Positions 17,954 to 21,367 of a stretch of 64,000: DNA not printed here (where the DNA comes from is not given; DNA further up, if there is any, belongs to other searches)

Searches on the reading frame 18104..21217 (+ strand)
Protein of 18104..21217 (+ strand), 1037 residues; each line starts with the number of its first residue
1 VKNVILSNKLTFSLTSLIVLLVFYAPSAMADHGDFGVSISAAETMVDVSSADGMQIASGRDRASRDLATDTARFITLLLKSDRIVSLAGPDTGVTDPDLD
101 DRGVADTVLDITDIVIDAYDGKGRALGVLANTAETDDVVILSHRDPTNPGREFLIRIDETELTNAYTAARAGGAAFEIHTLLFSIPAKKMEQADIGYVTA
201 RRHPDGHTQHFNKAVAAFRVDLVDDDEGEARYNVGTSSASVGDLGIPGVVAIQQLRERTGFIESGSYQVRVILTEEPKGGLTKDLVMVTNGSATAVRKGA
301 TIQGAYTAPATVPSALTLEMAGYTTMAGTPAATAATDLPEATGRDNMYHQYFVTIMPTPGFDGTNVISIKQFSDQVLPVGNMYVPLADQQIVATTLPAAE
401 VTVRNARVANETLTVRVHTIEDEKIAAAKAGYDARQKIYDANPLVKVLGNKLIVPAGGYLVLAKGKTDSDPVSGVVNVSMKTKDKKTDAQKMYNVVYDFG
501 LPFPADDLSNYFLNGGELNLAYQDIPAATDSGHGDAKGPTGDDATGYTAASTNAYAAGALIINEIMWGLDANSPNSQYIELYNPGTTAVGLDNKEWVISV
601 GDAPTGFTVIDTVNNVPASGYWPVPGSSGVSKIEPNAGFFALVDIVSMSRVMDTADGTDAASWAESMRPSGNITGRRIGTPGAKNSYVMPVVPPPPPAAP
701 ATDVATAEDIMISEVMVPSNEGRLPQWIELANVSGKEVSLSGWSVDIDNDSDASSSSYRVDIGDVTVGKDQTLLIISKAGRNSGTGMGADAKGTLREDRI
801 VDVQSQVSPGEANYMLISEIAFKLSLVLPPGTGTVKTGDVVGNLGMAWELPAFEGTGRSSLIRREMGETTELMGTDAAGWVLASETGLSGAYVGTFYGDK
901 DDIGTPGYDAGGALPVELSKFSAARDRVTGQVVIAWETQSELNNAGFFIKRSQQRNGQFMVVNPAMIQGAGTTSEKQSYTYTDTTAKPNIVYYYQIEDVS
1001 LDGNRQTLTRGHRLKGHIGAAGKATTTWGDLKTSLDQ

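Call 13: search_protein_families(library=pfam, proteins=[window:18104-21217:+], max_evalue=0.001)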
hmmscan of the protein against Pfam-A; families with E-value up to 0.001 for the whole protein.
window:18104-21217:+ (1037 aa): 1 family
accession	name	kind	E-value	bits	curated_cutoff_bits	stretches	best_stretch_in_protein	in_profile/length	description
PF00932.25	LTD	-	4.1e-18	66.2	34.3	2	705-785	3-77/109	Lamin Tail Domain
